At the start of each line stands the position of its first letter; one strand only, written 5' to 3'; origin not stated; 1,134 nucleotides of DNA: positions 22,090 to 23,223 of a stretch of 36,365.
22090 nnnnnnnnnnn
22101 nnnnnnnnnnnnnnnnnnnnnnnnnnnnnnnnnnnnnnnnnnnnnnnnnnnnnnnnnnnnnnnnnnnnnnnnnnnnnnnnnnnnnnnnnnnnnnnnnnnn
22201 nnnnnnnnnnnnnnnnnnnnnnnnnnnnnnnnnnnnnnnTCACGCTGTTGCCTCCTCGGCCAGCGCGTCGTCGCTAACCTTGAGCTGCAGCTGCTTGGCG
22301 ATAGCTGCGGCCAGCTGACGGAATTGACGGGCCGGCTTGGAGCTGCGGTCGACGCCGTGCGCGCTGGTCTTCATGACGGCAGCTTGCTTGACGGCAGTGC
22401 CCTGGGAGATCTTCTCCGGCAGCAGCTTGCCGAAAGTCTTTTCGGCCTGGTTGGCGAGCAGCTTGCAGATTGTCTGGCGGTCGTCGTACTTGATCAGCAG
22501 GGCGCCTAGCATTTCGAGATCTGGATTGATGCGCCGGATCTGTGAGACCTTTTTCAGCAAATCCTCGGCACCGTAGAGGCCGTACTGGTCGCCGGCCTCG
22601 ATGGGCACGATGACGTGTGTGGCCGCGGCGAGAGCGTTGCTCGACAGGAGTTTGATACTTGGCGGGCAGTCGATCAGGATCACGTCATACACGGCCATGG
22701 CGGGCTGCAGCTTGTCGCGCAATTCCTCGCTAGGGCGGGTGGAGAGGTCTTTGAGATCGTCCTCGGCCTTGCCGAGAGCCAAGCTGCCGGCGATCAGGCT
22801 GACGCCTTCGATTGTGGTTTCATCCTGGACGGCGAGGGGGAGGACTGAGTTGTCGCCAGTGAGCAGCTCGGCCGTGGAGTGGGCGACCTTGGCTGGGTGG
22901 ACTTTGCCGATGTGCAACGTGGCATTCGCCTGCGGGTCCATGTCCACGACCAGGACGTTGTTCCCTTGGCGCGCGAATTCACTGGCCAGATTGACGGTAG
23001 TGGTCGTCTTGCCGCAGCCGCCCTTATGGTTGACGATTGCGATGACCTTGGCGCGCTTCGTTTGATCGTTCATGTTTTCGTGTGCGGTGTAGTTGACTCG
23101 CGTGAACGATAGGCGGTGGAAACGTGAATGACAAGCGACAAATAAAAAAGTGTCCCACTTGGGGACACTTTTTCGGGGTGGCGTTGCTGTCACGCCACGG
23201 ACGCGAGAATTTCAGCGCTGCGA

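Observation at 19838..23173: The same 25-29 bp palindrome occurs three times, exactly at the boundaries of the rep and par modules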

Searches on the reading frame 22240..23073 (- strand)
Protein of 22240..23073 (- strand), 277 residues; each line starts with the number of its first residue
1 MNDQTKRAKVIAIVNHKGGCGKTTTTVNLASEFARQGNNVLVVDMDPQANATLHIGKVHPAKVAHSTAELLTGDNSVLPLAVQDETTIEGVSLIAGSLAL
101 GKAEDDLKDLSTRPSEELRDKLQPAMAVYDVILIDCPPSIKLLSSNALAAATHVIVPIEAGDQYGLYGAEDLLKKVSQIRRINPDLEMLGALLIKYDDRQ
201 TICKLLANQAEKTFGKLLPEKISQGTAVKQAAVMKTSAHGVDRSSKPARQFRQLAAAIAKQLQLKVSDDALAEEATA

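Call 5: search_protein_families(library=pfam, proteins=[window:22240-23073:-], max_evalue=0.01)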
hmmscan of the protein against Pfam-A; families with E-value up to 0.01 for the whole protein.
window:22240-23073:- (277 aa): 10 families
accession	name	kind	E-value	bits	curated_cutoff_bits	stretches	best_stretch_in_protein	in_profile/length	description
PF13614.12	AAA_31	-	2.1e-44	152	27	1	8-188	1-177/177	AAA domain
PF01656.29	CbiA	-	3.2e-20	72.8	25.4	1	11-231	1-118/125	CobQ/CobB/MinD/ParA nucleotide binding domain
PF00142.24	Fer4_NifH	-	2.5e-12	47.3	25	1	14-57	5-50/271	4Fe-4S iron sulfur cluster binding proteins, NifH/frxC family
PF09140.17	MipZ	-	8.9e-11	42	20.7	1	10-159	2-130/262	ATPase MipZ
PF06564.18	CBP_BcsQ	-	1e-08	35.4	21.3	1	10-255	3-230/234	Cellulose biosynthesis protein BcsQ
PF10609.15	ParA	-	2.4e-08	34.1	27.1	1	9-46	4-41/246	NUBPL iron-transfer P-loop NTPase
PF02374.21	ArsA_ATPase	-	1.4e-05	24.9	24.3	1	13-50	5-42/305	Anion-transporting ATPase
PF16575.11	CLP1_P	-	7e-05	23.2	26.6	1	20-157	5-131/188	mRNA cleavage and polyadenylation factor CLP1 P-loop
PF03308.22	MeaB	-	0.0032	16.9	23.1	1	4-51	29-75/273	Methylmalonyl Co-A mutase-associated GTPase MeaB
PF00448.28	SRP54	-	0.0044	17.1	22.7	0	10-47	3-39/196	SRP54-type protein, GTPase domain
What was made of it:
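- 22240..23073 (-): parA: 277 aa Walker-type ATPase with no N-terminal HTH extension. Pfam AAA_31 at 2e-44 and CbiA (call 5).
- On ParABS partition system centromere (parS): Gene at 22240-23073 (-), AAA_31 at 2e-44 and CbiA at 3e-20 (call 5).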

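Call 31: find_related_loci(query=window:22240-23073:-, collection=metagenome_contigs, flank=7000)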
Query window:22240-23073:- (277 aa) in metagenome_contigs; peptide patterns used: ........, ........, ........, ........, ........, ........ (x = any residue, [..] = any of these).
199 stretches matched a pattern; 4 encode a relative of the query (tblastn E <= 1e-3); 4 distinct loci.
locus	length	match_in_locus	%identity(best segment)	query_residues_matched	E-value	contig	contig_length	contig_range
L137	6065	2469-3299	87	1-277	3e-157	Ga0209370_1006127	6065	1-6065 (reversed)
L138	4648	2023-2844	81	4-277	5e-142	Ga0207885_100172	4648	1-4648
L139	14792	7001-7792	63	1-265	1e-113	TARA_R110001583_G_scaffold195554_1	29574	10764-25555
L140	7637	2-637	80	66-277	4e-102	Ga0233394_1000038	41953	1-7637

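Call 32: find_related_loci(query=window:22240-23073:-, collection=viral_contigs, flank=7000)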
Query window:22240-23073:- (277 aa) in viral_contigs; peptide patterns used: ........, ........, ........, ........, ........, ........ (x = any residue, [..] = any of these).
42 stretches matched a pattern; 2 encode a relative of the query (tblastn E <= 1e-3); 2 distinct loci.
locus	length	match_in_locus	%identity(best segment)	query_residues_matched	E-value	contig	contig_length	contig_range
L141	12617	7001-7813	88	1-271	3e-156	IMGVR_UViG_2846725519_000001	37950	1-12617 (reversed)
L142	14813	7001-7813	87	1-271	4e-155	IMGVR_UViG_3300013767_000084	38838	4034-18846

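Call 45: search_protein_families(library=ncbifam, proteins=[window:22240-23073:-], max_evalue=0.001)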
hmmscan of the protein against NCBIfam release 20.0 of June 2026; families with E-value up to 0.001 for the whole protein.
window:22240-23073:- (277 aa): 29 families (the best 25 are shown)
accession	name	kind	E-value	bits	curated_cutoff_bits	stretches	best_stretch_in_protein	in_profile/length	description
NF041546.1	ParA_partition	equivalog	5.1e-31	107.8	180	2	10-52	1-43/203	ParA family partition ATPase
TIGR03453.1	partition_RepA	equivalog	1.8e-27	96.2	348.45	1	4-246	100-358/387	plasmid partitioning protein RepA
TIGR03371.1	cellulose_yhjQ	equivalog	1.1e-20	74.2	157.85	1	9-259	2-242/246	cellulose biosynthesis protein BcsQ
TIGR01969.1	minD_arch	subfamily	4.9e-19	68.5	201.75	1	10-265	2-238/251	cell division ATPase MinD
NF010443.0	PRK13869.1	subfamily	9.3e-19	67.5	446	1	7-159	120-282/405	plasmid-partitioning protein RepA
NF041283.1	PrgP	equivalog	2e-16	60.2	400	1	8-216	2-214/297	ParA superfamily DNA segregation protein PrgP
NF010259.0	PRK13705.1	equivalog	9.9e-16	57.7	725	1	6-198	104-306/388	plasmid-partitioning protein SopA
TIGR01287.1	nifH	equivalog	1.3e-12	47.7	394.35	2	14-57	5-48/275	nitrogenase iron protein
TIGR01968.1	minD_bact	equivalog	2.3e-12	46.8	212.9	1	8-156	1-139/261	septum site-determining protein MinD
TIGR01007.1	eps_fam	subfamily_domain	6.8e-12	45.4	108.05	1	6-197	15-191/204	polysaccharide biosynthesis tyrosine autokinase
NF047398.1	AAA_KGGVGR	domain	7e-12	46.1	90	1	8-46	2-40/190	KGGVGR-motif variant AAA ATPase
NF033200.1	F430_CfbC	exception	2.2e-11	43.6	402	1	11-60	3-53/260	Ni-sirohydrochlorin a,c-diamide reductive cyclase ATP-dependent reductase subunit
TIGR01281.1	DPOR_bchL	equivalog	2.6e-09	36.8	345.15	1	14-57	5-48/268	ferredoxin:protochlorophyllide reductase (ATP-dependent) iron-sulfur ATP-binding protein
NF009701.0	PRK13230.1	subfamily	3.5e-09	36.1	350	1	14-55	6-47/291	nitrogenase reductase-like protein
TIGR03815.1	CpaE_hom_Actino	equivalog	7.2e-08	31.9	154.45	1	3-50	106-153/340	septum site-determining protein Ssd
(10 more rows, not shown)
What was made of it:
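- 22240..23073 (-): NCBIfam ParA_partition (call 45).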
